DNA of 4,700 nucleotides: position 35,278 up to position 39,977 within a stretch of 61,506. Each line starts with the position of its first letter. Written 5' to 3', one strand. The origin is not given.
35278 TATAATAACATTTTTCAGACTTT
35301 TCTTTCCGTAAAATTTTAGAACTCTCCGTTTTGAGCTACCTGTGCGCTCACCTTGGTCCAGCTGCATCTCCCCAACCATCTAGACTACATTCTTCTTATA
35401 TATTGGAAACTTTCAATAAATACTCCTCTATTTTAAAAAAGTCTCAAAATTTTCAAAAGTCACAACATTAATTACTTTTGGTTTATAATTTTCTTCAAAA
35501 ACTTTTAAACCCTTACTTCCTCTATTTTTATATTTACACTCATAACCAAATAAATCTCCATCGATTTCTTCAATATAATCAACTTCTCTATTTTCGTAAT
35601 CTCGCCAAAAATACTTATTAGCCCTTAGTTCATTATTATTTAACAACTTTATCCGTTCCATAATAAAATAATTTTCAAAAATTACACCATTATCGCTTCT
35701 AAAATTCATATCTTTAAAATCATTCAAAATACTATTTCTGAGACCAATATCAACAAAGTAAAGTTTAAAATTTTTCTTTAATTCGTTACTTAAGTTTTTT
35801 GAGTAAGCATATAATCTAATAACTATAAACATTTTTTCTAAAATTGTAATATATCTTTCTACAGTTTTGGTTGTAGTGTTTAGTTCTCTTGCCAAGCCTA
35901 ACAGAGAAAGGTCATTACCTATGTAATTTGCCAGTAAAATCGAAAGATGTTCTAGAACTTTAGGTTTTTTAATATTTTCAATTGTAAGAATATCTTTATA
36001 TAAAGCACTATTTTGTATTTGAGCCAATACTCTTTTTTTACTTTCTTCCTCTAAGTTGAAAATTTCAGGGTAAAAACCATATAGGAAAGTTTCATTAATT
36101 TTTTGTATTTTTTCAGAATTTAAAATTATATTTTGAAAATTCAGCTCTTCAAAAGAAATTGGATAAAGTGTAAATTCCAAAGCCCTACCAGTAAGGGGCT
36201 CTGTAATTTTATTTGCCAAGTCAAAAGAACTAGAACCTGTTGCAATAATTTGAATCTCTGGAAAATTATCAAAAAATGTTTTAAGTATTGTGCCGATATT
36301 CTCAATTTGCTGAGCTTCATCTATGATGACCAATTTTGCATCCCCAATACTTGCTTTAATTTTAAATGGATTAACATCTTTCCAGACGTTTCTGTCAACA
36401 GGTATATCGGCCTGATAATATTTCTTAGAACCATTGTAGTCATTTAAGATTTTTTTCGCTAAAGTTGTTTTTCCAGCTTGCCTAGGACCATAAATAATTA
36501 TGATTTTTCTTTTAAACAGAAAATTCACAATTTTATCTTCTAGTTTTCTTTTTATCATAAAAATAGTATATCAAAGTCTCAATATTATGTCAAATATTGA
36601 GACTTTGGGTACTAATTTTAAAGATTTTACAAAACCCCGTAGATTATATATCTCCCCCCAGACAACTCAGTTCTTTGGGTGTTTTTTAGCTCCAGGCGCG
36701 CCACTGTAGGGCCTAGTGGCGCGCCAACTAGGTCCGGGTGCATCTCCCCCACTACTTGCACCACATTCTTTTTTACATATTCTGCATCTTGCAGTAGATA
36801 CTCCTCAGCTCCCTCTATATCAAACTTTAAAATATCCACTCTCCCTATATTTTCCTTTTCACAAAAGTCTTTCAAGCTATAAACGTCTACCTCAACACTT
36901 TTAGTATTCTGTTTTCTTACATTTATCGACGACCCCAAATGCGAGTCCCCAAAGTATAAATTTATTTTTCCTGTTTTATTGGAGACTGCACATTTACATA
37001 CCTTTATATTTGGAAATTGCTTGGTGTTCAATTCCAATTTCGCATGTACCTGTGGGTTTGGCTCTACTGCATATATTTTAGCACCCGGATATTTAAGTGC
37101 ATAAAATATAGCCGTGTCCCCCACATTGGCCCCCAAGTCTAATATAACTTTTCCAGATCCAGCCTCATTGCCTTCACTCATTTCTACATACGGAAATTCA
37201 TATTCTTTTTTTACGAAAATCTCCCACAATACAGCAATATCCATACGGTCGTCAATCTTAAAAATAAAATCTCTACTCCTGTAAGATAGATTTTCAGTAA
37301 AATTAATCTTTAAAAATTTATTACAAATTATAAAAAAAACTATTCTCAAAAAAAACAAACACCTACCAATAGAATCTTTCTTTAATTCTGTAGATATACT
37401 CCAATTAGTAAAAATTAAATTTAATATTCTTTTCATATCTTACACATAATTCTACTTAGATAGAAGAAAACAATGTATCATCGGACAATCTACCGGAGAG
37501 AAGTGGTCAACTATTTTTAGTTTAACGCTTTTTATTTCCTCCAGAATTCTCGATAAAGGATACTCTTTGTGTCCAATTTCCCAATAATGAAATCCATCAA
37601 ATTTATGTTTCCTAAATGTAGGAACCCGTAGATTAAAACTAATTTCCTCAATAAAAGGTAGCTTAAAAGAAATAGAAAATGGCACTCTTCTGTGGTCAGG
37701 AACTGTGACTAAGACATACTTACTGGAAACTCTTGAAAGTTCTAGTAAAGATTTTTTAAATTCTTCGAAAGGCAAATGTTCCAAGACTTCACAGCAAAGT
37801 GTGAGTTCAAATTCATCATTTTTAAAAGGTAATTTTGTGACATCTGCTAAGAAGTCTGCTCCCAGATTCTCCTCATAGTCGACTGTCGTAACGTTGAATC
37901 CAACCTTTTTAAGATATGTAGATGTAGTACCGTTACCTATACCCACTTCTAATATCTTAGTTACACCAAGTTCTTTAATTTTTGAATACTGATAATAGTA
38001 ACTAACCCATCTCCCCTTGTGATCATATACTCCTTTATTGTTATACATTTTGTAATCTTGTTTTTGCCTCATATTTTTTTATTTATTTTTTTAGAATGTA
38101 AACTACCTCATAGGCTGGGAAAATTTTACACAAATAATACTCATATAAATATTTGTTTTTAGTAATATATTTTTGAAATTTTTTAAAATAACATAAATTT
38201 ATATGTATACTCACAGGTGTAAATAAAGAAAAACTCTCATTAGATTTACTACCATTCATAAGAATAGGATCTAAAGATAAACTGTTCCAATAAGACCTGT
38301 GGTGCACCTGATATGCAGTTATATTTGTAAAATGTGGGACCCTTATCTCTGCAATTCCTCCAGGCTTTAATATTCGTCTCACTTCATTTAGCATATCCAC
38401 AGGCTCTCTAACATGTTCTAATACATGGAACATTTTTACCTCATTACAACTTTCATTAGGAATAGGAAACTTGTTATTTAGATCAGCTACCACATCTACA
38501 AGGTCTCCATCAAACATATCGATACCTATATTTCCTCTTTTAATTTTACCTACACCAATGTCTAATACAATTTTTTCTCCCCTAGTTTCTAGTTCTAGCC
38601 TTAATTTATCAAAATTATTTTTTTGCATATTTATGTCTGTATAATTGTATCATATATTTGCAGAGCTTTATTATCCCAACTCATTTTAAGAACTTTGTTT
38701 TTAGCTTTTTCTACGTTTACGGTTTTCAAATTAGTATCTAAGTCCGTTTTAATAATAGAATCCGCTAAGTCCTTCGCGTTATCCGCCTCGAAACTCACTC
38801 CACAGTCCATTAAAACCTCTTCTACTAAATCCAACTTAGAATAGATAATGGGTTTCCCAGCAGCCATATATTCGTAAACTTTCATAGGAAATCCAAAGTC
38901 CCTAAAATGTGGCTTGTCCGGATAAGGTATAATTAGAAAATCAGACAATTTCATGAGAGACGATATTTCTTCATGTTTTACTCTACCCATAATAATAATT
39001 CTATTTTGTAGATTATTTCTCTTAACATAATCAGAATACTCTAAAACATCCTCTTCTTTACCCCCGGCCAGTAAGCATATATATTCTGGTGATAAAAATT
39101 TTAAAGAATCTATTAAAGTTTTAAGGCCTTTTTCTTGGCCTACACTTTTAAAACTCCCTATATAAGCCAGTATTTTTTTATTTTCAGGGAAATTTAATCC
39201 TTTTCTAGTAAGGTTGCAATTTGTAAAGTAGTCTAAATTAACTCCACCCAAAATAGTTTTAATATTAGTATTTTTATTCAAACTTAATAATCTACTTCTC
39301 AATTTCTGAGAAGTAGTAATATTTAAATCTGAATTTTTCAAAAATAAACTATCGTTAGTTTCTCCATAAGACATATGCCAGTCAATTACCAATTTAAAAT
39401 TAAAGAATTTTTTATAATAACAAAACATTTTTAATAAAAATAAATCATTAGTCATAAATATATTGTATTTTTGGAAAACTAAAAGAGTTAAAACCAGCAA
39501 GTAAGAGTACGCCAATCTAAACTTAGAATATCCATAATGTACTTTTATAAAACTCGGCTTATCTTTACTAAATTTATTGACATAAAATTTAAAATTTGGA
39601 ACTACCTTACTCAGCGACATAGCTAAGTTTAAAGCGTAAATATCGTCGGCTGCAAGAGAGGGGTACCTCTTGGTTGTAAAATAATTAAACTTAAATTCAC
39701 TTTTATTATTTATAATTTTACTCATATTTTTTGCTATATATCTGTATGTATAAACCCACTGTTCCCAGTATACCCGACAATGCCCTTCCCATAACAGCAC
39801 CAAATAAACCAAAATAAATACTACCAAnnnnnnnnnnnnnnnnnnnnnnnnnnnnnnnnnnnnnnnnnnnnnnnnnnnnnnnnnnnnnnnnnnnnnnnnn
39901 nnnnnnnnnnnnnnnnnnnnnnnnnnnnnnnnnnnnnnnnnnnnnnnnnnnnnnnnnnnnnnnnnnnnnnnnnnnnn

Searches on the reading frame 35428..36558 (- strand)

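Call 75: search_protein_families(library=pfam, proteins=[window:35428-36558:-], max_evalue=0.0001)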
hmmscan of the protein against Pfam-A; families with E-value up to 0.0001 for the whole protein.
window:35428-36558:- (376 aa): 4 families
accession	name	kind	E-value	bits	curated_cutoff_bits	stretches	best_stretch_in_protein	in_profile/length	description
PF13635.12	DUF4143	-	3.6e-34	118.2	28.1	1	188-343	2-159/160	Domain of unknown function (DUF4143)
PF13173.12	AAA_14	-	8.3e-29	100.6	27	1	17-139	2-128/129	AAA domain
PF13401.12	AAA_22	-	4.8e-06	27.4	27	0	16-44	4-33/130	AAA domain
PF01637.24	ATPase_2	-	3.6e-05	24.1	33.2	0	17-47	20-50/225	ATPase domain predominantly from Archaea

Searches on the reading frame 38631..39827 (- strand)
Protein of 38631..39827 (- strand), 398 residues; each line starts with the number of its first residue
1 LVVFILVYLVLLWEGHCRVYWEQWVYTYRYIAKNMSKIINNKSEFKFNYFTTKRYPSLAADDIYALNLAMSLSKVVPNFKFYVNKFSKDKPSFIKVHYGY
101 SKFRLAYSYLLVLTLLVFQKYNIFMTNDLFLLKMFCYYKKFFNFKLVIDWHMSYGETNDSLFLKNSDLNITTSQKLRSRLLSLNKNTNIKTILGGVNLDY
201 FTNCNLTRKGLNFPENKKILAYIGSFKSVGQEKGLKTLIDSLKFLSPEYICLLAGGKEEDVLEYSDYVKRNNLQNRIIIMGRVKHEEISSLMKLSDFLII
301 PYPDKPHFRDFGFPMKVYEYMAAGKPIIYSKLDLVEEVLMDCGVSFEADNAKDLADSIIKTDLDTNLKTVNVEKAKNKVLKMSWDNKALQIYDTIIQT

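Call 75: search_protein_families(library=pfam, proteins=[window:38631-39827:-], max_evalue=0.0001)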
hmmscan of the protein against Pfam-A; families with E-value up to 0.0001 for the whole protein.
window:38631-39827:- (398 aa): 2 families
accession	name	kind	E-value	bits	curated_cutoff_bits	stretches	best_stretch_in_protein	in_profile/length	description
PF00534.26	Glycos_transf_1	-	6.6e-19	68.5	26.4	1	208-375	6-169/172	Glycosyl transferases group 1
PF13692.12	Glyco_trans_1_4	-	7.5e-18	65.6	27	1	218-360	2-138/142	Glycosyl transferases group 1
